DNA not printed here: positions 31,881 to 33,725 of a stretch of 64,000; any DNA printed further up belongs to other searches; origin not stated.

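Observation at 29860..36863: Non-Pyl MttB methyltransferase with a stand-alone homocysteine S-methyltransferase and no corrinoid protein, divergent from a betaine ABC importer: a possible split betaine-to-methionine methyl relay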

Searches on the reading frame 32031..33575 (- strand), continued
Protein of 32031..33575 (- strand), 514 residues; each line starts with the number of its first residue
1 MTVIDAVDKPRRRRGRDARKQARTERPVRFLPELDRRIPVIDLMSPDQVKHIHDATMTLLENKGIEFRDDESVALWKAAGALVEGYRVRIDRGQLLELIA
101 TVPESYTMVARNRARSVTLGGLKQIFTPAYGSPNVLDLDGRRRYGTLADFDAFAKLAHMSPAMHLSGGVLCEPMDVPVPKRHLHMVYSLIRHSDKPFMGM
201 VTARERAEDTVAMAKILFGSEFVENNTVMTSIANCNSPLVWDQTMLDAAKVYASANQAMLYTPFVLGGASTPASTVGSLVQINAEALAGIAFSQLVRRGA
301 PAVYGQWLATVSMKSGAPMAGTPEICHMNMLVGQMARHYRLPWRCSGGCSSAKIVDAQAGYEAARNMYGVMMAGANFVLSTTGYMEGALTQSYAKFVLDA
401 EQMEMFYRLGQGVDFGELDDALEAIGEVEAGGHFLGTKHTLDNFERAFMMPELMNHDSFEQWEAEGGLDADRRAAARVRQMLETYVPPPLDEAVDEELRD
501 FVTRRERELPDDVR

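Call 38: search_solved_structures(query=window:32031-33575:-, max_evalue=1e-10, show_alignments=2)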
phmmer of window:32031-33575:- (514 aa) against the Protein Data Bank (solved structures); distinct sequences matched with E-value up to 1e-10: 5.
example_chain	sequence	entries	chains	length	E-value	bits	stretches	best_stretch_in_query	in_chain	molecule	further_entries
4yyc_A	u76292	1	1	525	3.3e-156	523.6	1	13-511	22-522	Putative trimethylamine methyltransferase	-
2qne_A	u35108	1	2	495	5.4e-113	381.1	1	38-510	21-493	Putative methyltransferase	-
9yce_A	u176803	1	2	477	5.9e-113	380.9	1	38-510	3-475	Glycine betaine methyltransferase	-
7xcl_A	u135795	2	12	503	4.9e-33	117.4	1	41-506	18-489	Trimethylamine methyltransferase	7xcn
7xcm_A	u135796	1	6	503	7.1e-33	116.8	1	41-506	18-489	Trimethylamine methyltransferase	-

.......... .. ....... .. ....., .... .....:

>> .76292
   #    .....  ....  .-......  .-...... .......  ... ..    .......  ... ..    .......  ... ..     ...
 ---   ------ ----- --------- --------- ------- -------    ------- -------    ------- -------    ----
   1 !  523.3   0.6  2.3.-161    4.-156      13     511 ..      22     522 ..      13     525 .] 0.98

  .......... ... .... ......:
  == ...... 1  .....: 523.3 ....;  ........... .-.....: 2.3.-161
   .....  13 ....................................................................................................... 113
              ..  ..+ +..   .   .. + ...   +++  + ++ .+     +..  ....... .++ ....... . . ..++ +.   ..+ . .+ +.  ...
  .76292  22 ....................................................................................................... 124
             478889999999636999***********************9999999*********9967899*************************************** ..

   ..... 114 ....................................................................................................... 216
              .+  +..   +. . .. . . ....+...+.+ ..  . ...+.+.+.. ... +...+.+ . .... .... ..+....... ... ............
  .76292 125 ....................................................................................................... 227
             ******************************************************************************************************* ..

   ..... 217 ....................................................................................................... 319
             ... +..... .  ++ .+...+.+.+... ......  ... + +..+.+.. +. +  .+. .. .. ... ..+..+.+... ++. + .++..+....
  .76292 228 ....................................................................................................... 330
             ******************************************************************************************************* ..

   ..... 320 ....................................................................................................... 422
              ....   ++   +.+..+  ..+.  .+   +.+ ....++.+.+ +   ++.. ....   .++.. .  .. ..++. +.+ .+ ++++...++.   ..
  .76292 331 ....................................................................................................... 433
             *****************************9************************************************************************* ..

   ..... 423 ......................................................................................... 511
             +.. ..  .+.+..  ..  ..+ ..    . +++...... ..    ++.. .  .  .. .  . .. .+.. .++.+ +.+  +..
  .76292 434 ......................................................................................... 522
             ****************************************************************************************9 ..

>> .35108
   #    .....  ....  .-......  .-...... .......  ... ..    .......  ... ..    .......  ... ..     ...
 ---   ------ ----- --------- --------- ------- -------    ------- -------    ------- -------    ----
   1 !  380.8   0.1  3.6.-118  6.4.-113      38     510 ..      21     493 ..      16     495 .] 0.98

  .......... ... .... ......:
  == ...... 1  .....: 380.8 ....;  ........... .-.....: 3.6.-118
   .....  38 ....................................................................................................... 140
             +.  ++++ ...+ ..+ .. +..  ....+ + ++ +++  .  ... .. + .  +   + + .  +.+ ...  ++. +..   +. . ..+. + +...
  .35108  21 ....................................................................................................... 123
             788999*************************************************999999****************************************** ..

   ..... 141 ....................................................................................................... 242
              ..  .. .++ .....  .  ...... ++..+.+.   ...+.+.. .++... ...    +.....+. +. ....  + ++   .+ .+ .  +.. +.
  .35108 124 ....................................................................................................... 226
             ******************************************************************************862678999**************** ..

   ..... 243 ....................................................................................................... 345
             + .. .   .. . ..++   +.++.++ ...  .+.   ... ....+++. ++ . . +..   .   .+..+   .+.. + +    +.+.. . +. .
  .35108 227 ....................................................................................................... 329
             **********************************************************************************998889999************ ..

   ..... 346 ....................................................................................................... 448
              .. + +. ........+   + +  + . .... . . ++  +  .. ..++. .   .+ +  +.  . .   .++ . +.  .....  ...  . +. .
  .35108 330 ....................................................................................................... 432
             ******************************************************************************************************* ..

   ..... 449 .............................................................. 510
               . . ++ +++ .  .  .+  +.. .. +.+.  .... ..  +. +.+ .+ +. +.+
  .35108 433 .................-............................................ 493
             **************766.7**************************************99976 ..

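Call 43: find_related_loci(query=window:32031-33575:-, collection=metagenome_contigs, flank=10000)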
Query window:32031-33575:- (514 aa) in metagenome_contigs; peptide patterns used: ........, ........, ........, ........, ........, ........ (x = any residue, [..] = any of these).
65 stretches matched a pattern; 49 encode a relative of the query (tblastn E <= 1e-3); 49 distinct loci.
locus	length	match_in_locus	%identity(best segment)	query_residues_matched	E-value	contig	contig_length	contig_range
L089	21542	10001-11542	99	1-514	0e+0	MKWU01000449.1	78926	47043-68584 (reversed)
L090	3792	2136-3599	75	26-513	0e+0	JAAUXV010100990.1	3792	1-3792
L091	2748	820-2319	72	12-511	0e+0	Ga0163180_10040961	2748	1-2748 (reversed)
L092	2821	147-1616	71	24-513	0e+0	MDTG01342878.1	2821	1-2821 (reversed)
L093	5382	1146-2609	71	24-511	0e+0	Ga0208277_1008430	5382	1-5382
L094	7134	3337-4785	70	29-510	0e+0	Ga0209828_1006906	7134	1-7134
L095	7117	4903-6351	70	29-510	0e+0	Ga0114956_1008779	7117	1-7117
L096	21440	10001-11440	69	30-509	0e+0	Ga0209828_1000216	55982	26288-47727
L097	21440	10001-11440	68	30-509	0e+0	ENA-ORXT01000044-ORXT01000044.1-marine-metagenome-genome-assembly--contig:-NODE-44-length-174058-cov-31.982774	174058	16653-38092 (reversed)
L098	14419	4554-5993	68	30-509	0e+0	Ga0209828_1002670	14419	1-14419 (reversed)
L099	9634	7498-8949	68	30-513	0e+0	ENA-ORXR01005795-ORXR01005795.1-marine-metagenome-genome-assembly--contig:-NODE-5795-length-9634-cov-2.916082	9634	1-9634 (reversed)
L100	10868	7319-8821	64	9-509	0e+0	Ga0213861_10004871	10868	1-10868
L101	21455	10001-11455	67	30-514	0e+0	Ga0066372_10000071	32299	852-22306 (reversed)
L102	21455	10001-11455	67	30-514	0e+0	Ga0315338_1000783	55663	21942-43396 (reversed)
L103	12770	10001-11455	67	30-514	0e+0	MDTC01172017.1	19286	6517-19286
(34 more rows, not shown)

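Call 55: find_encoding_contigs(protein=P0035, flank=10000, max_places=1)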
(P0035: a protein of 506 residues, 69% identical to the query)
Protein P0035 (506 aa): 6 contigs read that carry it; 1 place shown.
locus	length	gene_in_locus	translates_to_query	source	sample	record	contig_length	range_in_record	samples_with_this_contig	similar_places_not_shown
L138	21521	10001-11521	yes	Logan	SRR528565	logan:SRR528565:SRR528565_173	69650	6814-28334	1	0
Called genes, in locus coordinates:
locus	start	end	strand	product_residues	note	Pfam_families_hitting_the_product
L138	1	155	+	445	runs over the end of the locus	PF01946:Thi4 (weak), PF00890:FAD_binding_2, PF01266:DAO, PF13450:NAD_binding_8 (weak)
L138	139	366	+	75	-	-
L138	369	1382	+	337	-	PF00126:HTH_1, PF03466:LysR_substrate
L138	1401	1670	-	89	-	PF05544:Pro_racemase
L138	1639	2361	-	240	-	PF05544:Pro_racemase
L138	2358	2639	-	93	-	PF13378:MR_MLE_C (weak)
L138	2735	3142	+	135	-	-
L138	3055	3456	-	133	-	PF00107:ADH_zinc_N, PF13602:ADH_zinc_N_2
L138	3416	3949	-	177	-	PF08240:ADH_N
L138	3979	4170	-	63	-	-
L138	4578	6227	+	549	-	PF00496:SBP_bac_5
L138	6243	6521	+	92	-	-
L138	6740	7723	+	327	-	PF00528:BPD_transp_1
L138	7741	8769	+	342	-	PF04069:OpuAC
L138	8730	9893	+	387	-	PF00005:ABC_tran, PF13304:AAA_21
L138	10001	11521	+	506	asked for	PF06253:MTTB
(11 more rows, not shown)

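Call 56: find_encoding_contigs(protein=P0017, flank=10000, max_places=1)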
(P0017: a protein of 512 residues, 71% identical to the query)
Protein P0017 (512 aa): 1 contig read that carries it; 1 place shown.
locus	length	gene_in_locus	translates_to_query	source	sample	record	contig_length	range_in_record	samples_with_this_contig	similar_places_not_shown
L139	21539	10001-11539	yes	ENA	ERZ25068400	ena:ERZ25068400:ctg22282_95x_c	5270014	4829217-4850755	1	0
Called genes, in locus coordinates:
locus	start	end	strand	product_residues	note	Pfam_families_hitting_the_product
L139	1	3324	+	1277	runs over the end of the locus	PF13289:SIR2_2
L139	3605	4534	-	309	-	PF00126:HTH_1, PF03466:LysR_substrate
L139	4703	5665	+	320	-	PF00701:DHDPS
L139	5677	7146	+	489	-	PF00171:Aldedh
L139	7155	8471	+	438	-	PF01266:DAO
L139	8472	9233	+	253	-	PF00106:adh_short, PF08659:KR, PF13561:adh_short_C2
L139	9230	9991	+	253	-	PF00106:adh_short, PF13561:adh_short_C2, PF08659:KR (weak), PF23441:SDR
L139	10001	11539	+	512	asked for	PF06253:MTTB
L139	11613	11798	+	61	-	-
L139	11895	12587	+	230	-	-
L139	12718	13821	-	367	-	PF02746:MR_MLE_N, PF13378:MR_MLE_C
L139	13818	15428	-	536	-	PF00732:GMC_oxred_N, PF05199:GMC_oxred_C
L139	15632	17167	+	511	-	PF00884:Sulfatase, PF01663:Phosphodiest (faint), PF16347:SGSH_C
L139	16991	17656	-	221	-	-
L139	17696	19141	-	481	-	PF00171:Aldedh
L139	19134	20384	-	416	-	PF01663:Phosphodiest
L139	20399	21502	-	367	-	PF00266:Aminotran_5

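Call 63: search_dna_similar(query=window:32031-33575:-, collection=plasmids, mode=protein, max_rows=40, max_evalue=1e-100)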
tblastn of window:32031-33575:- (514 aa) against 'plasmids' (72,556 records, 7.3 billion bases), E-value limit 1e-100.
Records with a match: 65; places in all: 74; records where one place covers at least 80% of the query: 65.
Best place of each record, by identity: 60-80% 3; <60% 62.
By first word of the organism name: Leisingera 15; Sinorhizobium 12; Cereibacter 8; Mesorhizobium 6; Paracoccus 4; Rhizobium 4; Ruegeria 3; Aminobacter 2; Phyllobacterium 2; Phaeobacter 1; and 8 more.
By predicted mobility (MOB-suite, as given by PLSDB): non-mobilizable 50; conjugative 13; mobilizable 2.
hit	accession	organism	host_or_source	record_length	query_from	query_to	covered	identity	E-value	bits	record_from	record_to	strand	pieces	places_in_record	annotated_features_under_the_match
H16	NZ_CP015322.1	Mesorhizobium amorphae CCNWGS0123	Robinia pseudoacacia,cell culture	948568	24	513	95%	68.2%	0e+0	707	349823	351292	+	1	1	trimethylamine methyltransferase family protein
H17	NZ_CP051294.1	Mesorhizobium sp. NZP2077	cell culture,Lotus corniculatus nodule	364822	24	513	95%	67.6%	0e+0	714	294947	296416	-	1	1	trimethylamine methyltransferase family protein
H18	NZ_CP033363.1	Mesorhizobium sp. NZP2077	cell culture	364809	24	513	95%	67.6%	0e+0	714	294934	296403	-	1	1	trimethylamine methyltransferase family protein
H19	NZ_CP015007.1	Aminobacter aminovorans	cell culture,soil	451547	27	511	94%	53.2%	4e-172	545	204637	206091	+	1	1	trimethylamine methyltransferase family protein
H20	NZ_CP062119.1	Aminobacter sp. SR38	bacterial pure culture,soil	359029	27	511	94%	53.2%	8e-172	544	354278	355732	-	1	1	trimethylamine methyltransferase family protein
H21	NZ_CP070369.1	Paracoccus methylovorus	whole organism,grassland soil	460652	27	511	94%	50.8%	7e-150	481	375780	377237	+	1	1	trimethylamine methyltransferase family protein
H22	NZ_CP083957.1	Mesorhizobium sp. B1-1-8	cell culture,soil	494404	24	510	95%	50.2%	1e-153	492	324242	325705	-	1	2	trimethylamine methyltransferase family protein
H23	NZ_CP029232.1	Sinorhizobium fredii CCBAU 45436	Glycine max,cell culture,plant root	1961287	29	510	94%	50.6%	1e-153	492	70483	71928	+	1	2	record has no annotation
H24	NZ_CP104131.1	Sinorhizobium sp. K101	Phaseolus vulgaris,cell ...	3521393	31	511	94%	50.6%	8e-150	481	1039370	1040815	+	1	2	none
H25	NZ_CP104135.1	Sinorhizobium sp. C101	Phaseolus vulgaris,cell ...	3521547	31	511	94%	50.6%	8e-150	481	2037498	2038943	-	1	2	none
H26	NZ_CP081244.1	Phaeobacter inhibens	-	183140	31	510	93%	50.6%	3e-156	499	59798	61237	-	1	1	trimethylamine methyltransferase family protein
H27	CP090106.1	Sinorhizobium meliloti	Medicago,Cell culture,Plant nodule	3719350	31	511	94%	50.4%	7e-149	478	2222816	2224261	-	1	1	trimethylamine methyltransferase family protein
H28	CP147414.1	Cereibacter sphaeroides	-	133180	31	510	93%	50.4%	4e-152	488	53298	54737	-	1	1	trimethylamine methyltransferase family protein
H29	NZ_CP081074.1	Leisingera caerulea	-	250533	31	510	93%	50.4%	1e-151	486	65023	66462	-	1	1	trimethylamine methyltransferase family protein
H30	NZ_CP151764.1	Yoonia sp. SS1-5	cell culture,Marine algae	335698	25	510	95%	49.8%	8e-157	501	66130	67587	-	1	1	trimethylamine methyltransferase family protein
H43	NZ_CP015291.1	Cereibacter sphaeroides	Cereibacter sphaeroides 2.4.1,single ...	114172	31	510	93%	50.0%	4e-151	485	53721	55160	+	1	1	trimethylamine methyltransferase family protein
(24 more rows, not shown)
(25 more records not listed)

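Call 64: get_annotated_region(hit=H16, flank=14000)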
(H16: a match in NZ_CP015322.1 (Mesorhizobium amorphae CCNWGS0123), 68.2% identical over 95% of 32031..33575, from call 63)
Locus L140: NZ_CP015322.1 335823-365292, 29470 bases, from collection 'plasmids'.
description: Mesorhizobium amorphae CCNWGS0123 plasmid pM0123d, complete sequence
organism: Mesorhizobium amorphae CCNWGS0123 (NCBI taxid 1082933)
taxonomy: Bacteria; Pseudomonadota; Alphaproteobacteria; Hyphomicrobiales; Phyllobacteriaceae; Mesorhizobium; Mesorhizobium amorphae; Mesorhizobium amorphae CCNWGS0123
host: -; source: Robinia pseudoacacia,cell culture; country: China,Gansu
typing (MOB-suite, as given by PLSDB): non-mobilizable; mating-pair formation MPF_T
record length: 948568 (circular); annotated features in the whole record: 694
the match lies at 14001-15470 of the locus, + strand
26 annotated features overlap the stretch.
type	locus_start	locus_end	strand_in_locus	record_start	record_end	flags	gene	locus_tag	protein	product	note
CDS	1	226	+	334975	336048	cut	-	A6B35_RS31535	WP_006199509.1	alcohol dehydrogenase family protein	-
CDS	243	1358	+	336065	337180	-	-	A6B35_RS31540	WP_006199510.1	mandelate racemase/muconate lactonizing enzyme family protein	-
CDS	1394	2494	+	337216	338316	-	-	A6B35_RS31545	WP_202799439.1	proline racemase family protein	-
CDS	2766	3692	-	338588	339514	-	-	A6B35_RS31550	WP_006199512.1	DMT family transporter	GO:0055085 - transmembrane transport [Evidence IEA]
CDS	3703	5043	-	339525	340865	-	-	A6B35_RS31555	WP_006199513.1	FAD-binding oxidoreductase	-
CDS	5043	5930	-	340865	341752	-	-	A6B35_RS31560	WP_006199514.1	dihydrodipicolinate synthase family protein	GO:0009436 - glyoxylate catabolic process [Evidence IEA]; GO:0071704 - organic substance metabolic process [Evidence ...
CDS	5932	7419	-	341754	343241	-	-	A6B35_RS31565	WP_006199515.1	aldehyde dehydrogenase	-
CDS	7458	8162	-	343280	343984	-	-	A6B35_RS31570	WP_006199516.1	GntR family transcriptional regulator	-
CDS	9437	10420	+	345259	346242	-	-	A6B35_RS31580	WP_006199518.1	LysR substrate-binding domain-containing protein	-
CDS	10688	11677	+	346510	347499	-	-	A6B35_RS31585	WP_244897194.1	ABC transporter permease subunit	GO:0055085 - transmembrane transport [Evidence IEA]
CDS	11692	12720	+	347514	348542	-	proX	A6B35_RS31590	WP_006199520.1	glycine betaine/L-proline ABC transporter substrate-binding protein ProX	GO:0055085 - transmembrane transport [Evidence IEA]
CDS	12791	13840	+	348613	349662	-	-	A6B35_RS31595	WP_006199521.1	betaine/proline/choline family ABC transporter ATP-binding protein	GO:0015837 - amine transport [Evidence IEA]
CDS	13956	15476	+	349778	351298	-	-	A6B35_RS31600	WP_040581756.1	trimethylamine methyltransferase family protein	-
CDS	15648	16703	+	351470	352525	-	-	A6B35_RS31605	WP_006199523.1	GlxA family transcriptional regulator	-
CDS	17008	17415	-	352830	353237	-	-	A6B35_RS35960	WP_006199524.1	hypothetical protein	-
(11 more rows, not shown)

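Call 65: get_annotated_region(hit=H43, flank=12000)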
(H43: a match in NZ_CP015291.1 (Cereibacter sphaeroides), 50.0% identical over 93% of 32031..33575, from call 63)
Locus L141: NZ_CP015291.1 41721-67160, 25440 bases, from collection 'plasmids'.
description: Cereibacter sphaeroides strain MBTLJ-20 plasmid c, complete sequence
organism: Cereibacter sphaeroides (NCBI taxid 1063)
taxonomy: Bacteria; Pseudomonadota; Alphaproteobacteria; Rhodobacterales; Paracoccaceae; Cereibacter; Cereibacter sphaeroides
host: -; source: Cereibacter sphaeroides 2.4.1,single cell; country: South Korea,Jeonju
typing (MOB-suite, as given by PLSDB): non-mobilizable
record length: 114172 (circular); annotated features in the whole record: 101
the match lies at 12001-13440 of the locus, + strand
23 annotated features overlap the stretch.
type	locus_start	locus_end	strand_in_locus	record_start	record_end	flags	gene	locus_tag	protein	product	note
CDS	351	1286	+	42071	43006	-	-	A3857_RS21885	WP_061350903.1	sensor domain-containing diguanylate cyclase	GO:0009966 - regulation of signal transduction [Evidence IEA]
CDS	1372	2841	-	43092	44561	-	-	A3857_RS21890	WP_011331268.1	PLP-dependent aminotransferase family protein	-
CDS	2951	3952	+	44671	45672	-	-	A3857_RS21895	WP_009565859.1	TRAP transporter substrate-binding protein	-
CDS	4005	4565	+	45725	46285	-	-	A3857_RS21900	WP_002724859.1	TRAP transporter small permease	-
CDS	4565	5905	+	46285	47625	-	-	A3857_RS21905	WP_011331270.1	TRAP transporter large permease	GO:0008643 - carbohydrate transport [Evidence IEA]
CDS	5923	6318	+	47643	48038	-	-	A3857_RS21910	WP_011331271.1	nuclear transport factor 2 family protein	-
CDS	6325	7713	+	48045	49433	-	-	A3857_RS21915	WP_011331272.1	FAD-binding oxidoreductase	-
CDS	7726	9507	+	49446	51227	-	xsc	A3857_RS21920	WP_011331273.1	sulfoacetaldehyde acetyltransferase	GO:0019529 - taurine catabolic process [Evidence IEA]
CDS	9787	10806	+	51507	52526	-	-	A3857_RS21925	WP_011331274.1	putative sulfate exporter family transporter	-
CDS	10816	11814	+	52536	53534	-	pta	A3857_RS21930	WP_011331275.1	phosphate acetyltransferase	GO:0006086 - acetyl-CoA biosynthetic process from pyruvate [Evidence IEA]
CDS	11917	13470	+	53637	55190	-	-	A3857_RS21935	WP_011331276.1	trimethylamine methyltransferase family protein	-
CDS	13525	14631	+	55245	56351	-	-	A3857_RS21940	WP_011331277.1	enolase C-terminal domain-like protein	-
CDS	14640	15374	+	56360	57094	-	-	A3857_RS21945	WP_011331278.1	SDR family oxidoreductase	-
CDS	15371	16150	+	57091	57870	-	-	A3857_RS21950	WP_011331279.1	SDR family oxidoreductase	-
CDS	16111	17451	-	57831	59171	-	-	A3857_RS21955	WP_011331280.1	FAD-binding oxidoreductase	-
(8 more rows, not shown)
